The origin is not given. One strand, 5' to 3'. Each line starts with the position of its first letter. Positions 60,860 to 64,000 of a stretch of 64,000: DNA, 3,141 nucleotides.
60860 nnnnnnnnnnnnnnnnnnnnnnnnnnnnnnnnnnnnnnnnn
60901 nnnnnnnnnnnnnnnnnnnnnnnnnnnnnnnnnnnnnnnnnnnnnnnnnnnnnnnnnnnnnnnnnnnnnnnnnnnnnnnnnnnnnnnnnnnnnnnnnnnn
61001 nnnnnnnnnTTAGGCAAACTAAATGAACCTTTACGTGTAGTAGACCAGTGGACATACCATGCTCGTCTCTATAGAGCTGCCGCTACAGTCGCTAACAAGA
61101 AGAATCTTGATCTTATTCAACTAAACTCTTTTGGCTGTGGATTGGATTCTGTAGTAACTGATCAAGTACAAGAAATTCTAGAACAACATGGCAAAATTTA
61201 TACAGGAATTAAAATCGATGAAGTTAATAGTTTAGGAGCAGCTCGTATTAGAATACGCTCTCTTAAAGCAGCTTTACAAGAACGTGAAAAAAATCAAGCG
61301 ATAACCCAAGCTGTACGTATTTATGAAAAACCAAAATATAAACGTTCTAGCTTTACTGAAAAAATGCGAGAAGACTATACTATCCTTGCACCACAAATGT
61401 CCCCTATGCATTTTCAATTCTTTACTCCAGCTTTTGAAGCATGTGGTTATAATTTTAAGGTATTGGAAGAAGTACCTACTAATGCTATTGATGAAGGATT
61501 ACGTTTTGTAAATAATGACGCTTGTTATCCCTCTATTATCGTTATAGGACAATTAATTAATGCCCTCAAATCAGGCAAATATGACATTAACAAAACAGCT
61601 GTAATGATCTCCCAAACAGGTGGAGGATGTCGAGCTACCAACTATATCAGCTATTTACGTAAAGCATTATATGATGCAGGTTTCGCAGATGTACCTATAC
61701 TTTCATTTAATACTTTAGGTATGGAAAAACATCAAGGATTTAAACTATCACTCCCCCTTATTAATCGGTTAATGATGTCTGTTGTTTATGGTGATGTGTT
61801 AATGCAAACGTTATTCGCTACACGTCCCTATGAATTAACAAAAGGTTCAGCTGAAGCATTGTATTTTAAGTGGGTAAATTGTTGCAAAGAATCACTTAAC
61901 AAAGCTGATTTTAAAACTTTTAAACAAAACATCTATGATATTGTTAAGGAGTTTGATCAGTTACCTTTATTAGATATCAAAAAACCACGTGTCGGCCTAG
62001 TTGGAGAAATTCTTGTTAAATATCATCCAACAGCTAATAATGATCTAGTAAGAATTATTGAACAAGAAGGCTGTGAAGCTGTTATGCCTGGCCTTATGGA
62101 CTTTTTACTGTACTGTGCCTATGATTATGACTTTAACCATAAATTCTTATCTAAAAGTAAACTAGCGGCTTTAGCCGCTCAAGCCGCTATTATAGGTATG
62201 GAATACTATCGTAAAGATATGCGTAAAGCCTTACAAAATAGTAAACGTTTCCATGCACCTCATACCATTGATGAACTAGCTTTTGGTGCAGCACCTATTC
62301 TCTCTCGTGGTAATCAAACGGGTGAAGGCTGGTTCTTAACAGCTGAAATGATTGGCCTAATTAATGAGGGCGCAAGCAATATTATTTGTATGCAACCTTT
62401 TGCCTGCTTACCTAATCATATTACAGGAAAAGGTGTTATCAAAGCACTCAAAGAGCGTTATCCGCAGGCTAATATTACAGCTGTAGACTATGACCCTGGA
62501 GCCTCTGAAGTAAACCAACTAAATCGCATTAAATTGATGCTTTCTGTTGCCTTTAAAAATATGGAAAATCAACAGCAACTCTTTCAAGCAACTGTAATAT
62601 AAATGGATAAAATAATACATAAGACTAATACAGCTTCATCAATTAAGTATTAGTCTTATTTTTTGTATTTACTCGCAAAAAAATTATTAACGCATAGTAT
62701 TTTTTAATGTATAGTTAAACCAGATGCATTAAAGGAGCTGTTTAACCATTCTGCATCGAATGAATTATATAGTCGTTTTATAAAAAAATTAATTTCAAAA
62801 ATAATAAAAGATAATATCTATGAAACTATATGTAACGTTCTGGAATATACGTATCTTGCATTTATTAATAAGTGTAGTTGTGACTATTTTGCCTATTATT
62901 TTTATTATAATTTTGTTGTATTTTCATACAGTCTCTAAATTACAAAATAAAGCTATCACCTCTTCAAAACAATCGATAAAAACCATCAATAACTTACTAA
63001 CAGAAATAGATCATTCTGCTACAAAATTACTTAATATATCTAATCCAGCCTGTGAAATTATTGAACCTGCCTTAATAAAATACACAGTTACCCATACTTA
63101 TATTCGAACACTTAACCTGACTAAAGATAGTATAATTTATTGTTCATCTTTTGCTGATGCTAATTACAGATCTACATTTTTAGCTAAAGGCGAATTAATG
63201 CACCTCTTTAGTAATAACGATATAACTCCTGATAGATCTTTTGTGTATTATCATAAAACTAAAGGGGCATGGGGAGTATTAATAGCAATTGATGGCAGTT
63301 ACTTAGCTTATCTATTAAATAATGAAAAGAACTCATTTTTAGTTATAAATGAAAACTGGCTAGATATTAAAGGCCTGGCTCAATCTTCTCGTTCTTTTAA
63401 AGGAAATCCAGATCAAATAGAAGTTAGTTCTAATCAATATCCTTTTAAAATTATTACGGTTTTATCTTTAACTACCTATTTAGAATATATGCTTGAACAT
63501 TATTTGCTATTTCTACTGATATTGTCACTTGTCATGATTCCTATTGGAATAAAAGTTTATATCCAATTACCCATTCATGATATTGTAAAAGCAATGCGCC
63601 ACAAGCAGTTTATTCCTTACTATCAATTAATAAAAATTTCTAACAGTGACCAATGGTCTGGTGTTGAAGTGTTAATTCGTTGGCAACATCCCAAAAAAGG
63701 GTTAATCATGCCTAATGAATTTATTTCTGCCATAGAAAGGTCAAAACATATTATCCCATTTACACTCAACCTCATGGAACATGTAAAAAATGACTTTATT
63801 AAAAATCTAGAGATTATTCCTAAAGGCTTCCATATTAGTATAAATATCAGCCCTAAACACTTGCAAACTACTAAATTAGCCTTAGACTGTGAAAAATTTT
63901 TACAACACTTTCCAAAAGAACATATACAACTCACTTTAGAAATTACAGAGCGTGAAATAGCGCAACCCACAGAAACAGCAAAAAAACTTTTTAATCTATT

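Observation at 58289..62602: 1437-aa single-polypeptide fusion of two radical-dehydratase activase ATPases with a dehydratase-like Cys-rich module, next to a c-di-GMP phosphodiesterase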

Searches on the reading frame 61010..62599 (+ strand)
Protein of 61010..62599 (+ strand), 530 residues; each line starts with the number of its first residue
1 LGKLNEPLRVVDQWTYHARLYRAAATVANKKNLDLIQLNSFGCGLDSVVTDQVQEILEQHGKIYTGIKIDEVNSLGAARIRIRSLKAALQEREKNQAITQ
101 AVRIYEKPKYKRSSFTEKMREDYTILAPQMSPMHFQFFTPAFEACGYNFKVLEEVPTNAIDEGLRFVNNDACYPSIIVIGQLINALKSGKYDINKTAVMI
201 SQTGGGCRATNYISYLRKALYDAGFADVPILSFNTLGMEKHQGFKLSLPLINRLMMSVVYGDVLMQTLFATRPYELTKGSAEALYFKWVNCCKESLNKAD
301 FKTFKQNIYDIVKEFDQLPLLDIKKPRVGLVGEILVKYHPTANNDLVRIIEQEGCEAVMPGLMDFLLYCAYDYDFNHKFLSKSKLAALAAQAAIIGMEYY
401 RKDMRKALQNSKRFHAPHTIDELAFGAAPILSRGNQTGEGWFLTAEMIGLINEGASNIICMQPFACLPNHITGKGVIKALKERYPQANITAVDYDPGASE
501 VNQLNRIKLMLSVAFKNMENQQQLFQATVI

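Call 10: search_protein_families(library=pfam, proteins=[window:61010-62599:+], max_evalue=0.1)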
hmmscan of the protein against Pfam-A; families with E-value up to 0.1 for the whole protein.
window:61010-62599:+ (530 aa): 1 family
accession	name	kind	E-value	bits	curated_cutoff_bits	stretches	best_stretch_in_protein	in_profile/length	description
PF09989.15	DUF2229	-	0.00072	19.7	29.4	1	134-187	13-67/218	CoA enzyme activase uncharacterised domain (DUF2229)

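Call 53: search_protein_families(library=pfam, proteins=[window:61292-62599:+], max_evalue=10)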
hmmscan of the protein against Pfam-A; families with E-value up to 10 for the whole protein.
window:61292-62599:+ (436 aa): 1 family
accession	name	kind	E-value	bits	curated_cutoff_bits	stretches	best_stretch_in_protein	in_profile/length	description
PF09989.15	DUF2229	-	0.0003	20.9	29.4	1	40-93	13-67/218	CoA enzyme activase uncharacterised domain (DUF2229)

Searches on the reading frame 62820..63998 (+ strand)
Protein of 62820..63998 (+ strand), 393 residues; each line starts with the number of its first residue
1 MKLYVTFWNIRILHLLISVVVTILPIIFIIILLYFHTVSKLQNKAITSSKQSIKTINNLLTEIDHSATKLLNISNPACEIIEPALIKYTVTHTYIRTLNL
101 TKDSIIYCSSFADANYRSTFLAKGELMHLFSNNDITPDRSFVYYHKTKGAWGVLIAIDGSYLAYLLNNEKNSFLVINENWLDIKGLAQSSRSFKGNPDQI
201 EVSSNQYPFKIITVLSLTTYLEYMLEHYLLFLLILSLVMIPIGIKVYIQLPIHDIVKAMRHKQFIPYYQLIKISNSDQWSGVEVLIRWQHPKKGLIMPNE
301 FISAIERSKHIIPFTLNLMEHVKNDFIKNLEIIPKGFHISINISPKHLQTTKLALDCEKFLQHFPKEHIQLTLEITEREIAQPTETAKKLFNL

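Call 10: search_protein_families(library=pfam, proteins=[window:62820-63998:+], max_evalue=0.1)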
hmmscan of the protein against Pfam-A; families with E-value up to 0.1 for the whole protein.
window:62820-63998:+ (393 aa): 3 families
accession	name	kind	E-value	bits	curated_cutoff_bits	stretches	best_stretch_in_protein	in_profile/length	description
PF00563.25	EAL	-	1.5e-24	87.1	31.3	1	255-390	4-138/236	EAL domain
PF12792.12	CSS-motif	-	1.3e-17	64.4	23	1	42-227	2-208/209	CSS motif domain associated with EAL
PF20982.2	CSS_CxxC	-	0.078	13.5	27.3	0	56-120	9-74/132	CSS_CxxC domain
